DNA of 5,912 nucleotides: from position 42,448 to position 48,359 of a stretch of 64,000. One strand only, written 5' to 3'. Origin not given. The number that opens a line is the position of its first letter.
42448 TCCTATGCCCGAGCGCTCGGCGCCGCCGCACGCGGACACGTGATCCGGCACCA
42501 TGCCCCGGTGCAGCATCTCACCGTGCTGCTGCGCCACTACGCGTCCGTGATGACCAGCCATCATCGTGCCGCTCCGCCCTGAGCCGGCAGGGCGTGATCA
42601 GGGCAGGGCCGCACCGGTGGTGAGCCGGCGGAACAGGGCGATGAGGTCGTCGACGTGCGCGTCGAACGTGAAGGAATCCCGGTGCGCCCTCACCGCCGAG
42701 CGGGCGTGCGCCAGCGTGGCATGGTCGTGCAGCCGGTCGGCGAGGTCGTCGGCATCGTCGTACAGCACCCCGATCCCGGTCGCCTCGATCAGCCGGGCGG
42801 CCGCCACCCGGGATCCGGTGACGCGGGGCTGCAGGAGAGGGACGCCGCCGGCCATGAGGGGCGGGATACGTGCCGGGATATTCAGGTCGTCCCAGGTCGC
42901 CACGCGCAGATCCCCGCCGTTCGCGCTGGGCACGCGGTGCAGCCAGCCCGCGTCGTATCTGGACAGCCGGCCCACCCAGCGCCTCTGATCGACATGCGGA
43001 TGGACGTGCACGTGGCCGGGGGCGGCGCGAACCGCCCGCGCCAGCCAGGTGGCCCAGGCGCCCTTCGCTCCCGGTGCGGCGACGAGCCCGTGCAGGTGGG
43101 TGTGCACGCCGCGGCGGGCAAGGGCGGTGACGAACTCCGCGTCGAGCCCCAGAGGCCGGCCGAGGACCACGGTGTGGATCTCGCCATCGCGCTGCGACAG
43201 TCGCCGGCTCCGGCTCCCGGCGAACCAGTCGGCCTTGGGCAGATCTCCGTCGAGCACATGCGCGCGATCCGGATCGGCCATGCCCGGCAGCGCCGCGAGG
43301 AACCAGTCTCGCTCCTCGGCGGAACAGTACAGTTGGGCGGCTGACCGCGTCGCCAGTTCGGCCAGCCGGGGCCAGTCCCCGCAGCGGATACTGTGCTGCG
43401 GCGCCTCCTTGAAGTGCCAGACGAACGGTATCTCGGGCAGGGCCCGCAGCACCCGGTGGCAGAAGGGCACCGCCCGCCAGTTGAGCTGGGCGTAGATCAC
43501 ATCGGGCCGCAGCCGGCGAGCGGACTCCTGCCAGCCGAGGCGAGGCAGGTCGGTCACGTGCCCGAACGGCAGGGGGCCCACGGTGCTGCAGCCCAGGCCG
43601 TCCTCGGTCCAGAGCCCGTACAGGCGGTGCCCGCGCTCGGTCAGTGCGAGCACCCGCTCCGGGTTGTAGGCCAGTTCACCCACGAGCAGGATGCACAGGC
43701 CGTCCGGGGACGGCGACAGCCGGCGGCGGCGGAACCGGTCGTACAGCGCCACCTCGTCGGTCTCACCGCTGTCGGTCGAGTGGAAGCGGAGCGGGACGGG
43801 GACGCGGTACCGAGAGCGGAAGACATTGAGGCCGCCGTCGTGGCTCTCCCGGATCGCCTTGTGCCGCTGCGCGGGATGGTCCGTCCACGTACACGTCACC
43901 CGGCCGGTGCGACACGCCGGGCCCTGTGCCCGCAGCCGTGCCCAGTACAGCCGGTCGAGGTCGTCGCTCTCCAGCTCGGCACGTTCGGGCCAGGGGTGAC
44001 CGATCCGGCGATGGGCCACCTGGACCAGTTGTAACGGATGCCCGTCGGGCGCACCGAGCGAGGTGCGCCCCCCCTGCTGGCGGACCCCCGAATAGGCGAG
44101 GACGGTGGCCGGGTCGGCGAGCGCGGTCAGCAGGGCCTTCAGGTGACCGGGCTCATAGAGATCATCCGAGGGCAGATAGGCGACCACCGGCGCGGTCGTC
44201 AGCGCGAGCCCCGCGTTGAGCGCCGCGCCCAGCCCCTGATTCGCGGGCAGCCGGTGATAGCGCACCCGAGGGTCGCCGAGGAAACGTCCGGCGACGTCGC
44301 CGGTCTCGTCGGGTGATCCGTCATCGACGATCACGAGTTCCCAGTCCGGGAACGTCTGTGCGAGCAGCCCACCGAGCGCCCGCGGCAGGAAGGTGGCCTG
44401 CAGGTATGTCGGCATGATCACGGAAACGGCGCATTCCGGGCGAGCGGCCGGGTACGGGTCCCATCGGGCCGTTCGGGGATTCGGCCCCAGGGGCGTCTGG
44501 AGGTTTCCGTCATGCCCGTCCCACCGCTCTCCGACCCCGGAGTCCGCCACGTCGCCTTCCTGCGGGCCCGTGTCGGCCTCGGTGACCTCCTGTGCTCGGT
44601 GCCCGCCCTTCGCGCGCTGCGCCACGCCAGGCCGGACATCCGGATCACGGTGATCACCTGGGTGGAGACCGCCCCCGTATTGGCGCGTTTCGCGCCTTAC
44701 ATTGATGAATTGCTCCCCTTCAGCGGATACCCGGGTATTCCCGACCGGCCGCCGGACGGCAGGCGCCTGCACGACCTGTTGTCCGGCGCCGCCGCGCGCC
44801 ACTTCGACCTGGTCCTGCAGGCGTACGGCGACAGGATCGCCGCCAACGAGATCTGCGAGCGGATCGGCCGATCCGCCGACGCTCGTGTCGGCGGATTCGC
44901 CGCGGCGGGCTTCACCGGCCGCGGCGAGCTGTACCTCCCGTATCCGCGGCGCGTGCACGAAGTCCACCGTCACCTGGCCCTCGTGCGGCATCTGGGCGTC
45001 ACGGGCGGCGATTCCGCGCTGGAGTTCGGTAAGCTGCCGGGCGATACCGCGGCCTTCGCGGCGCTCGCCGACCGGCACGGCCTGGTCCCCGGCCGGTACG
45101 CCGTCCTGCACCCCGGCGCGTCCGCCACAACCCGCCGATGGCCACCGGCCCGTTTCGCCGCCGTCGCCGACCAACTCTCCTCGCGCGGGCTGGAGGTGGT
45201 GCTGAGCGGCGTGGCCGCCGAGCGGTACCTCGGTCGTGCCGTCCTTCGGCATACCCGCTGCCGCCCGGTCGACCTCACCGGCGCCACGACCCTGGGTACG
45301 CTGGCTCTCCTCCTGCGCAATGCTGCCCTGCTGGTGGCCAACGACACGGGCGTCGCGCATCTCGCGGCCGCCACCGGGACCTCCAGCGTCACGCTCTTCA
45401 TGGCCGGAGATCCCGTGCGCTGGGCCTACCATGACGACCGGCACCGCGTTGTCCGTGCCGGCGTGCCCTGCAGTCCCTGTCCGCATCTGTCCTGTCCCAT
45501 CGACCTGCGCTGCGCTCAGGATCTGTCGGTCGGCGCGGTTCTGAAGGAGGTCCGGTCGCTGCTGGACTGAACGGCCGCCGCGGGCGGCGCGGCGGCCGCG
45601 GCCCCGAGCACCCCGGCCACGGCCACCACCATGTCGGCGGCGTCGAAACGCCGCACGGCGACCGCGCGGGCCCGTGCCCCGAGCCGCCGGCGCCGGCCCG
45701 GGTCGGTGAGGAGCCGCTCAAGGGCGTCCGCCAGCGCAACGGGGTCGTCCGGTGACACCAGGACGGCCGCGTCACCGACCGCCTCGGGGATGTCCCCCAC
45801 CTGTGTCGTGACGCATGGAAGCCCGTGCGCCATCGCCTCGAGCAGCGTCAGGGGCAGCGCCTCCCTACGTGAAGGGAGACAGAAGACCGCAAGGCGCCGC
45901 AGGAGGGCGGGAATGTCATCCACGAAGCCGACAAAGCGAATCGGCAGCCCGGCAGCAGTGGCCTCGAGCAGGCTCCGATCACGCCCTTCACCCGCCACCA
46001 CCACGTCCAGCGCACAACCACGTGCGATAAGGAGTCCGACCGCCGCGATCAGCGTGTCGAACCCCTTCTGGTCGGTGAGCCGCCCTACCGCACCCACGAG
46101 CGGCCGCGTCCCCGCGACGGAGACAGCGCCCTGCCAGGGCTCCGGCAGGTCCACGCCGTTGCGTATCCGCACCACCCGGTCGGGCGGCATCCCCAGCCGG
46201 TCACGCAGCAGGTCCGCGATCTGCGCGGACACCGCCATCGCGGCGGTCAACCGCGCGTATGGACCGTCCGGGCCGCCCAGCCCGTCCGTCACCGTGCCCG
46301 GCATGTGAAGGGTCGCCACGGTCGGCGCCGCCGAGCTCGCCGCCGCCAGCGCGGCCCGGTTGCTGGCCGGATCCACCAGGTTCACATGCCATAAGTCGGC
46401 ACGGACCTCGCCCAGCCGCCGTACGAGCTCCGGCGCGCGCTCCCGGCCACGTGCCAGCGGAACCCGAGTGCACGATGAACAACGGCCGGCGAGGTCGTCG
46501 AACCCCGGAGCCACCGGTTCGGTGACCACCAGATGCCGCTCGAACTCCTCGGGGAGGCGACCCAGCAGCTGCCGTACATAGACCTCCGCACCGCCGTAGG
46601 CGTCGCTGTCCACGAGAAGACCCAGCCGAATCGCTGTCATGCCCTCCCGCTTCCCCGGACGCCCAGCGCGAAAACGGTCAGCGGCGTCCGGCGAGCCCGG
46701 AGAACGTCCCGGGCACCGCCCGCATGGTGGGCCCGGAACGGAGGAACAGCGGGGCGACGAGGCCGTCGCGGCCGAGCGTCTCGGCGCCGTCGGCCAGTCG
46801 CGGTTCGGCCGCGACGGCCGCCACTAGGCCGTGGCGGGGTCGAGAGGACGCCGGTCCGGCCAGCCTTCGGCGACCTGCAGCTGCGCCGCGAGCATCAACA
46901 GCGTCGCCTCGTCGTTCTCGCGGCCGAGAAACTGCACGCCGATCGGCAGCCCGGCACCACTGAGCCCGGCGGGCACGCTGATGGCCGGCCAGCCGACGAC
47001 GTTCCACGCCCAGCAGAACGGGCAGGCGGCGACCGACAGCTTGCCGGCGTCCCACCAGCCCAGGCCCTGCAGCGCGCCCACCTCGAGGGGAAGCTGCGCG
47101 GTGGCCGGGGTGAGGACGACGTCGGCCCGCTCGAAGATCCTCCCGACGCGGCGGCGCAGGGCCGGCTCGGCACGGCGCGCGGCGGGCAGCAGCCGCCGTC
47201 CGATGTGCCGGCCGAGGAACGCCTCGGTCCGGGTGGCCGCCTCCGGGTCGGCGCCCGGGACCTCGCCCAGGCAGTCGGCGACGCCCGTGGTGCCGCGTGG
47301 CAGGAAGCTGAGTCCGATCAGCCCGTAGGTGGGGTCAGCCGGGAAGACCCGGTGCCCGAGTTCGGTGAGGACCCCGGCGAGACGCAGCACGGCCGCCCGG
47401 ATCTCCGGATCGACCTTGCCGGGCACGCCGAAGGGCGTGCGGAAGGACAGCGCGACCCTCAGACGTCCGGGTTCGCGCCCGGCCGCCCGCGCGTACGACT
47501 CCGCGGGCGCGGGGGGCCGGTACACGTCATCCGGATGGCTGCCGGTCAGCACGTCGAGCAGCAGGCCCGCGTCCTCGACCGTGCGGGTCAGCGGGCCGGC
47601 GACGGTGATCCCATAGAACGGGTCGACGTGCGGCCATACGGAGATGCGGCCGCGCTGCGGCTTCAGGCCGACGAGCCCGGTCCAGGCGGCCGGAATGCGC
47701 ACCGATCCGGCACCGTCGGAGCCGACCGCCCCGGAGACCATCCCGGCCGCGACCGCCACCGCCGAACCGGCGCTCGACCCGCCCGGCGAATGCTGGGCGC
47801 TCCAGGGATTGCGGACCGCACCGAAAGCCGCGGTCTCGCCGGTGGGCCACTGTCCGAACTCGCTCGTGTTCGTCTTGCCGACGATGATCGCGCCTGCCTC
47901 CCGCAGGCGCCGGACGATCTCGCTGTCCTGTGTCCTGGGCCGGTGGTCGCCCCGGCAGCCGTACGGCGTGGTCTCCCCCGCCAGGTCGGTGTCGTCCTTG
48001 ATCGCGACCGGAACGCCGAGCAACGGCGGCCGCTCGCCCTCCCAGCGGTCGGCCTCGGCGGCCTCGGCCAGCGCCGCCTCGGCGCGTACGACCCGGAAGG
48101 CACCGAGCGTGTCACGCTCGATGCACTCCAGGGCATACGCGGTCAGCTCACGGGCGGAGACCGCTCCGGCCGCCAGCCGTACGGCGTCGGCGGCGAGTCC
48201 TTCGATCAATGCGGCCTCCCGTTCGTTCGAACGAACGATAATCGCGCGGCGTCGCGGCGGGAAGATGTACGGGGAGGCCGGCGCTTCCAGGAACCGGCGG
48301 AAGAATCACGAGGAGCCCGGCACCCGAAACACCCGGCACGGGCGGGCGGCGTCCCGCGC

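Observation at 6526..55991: Dispersed, expanded KstR2 regulon marked by eight operators over ~50 kb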

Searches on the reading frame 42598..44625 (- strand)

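Call 12: search_protein_families(library=pfam, proteins=[window:42598-44625:-])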
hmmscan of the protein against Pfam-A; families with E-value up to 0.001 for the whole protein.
window:42598-44625:- (675 aa): 2 families
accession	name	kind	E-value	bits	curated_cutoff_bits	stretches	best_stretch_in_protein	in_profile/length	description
PF00535.33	Glycos_transf_2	-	9.6e-29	100.9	23.3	1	68-189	1-124/168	Glycosyl transferase family 2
PF13641.12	Glyco_tranf_2_3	-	2.3e-05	25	27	1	67-172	3-114/230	Glycosyltransferase like family 2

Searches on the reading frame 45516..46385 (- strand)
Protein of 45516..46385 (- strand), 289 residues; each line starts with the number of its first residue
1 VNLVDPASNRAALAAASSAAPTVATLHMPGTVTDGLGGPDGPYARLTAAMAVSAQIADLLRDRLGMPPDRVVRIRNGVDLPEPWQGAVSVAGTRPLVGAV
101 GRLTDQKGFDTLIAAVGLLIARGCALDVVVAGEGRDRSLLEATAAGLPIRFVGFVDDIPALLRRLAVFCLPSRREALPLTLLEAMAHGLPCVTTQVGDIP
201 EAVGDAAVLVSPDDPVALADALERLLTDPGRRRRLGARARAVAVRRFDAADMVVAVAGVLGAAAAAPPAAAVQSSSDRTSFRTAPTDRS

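Call 12: search_protein_families(library=pfam, proteins=[window:45516-46385:-])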
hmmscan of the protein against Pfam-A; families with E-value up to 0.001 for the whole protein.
window:45516-46385:- (289 aa): 5 families
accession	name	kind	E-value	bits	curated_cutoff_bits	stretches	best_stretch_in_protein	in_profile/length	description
PF13692.12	Glyco_trans_1_4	-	3.9e-36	124.9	27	1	95-228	2-142/142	Glycosyl transferases group 1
PF00534.26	Glycos_transf_1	-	1.2e-32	113.3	26.4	1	91-241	12-171/172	Glycosyl transferases group 1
PF13439.12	Glyco_transf_4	-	3.7e-09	37.3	28.5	1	10-80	86-168/170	Glycosyltransferase Family 4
PF20706.3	GT4-conflict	-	6.5e-08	32.4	26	1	49-195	150-312/385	Family 4 Glycosyltransferase in conflict systems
PF13524.12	Glyco_trans_1_2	-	4.9e-07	30.2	25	1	127-250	16-136/144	Glycosyl transferase-like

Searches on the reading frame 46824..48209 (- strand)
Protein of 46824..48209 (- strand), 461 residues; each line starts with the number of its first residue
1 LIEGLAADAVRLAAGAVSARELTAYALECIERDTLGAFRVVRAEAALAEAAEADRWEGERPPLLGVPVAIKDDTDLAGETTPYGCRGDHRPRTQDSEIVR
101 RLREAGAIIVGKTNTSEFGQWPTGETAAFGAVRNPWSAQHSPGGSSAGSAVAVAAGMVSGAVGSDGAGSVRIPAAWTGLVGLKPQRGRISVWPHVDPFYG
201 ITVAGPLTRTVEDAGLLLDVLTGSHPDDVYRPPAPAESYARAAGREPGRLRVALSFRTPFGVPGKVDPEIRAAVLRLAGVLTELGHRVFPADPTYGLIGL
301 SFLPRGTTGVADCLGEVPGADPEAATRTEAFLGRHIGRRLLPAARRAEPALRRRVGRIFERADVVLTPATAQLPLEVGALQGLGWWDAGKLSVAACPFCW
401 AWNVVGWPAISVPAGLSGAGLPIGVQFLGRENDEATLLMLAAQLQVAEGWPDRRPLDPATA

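Call 13: search_protein_families(library=pfam, proteins=[window:46824-48209:-])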
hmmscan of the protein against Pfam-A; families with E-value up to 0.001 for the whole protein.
window:46824-48209:- (461 aa): 1 family
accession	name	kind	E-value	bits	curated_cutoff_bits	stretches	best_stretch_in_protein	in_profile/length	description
PF01425.27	Amidase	-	4.9e-99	332.8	27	2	21-295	1-279/445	Amidase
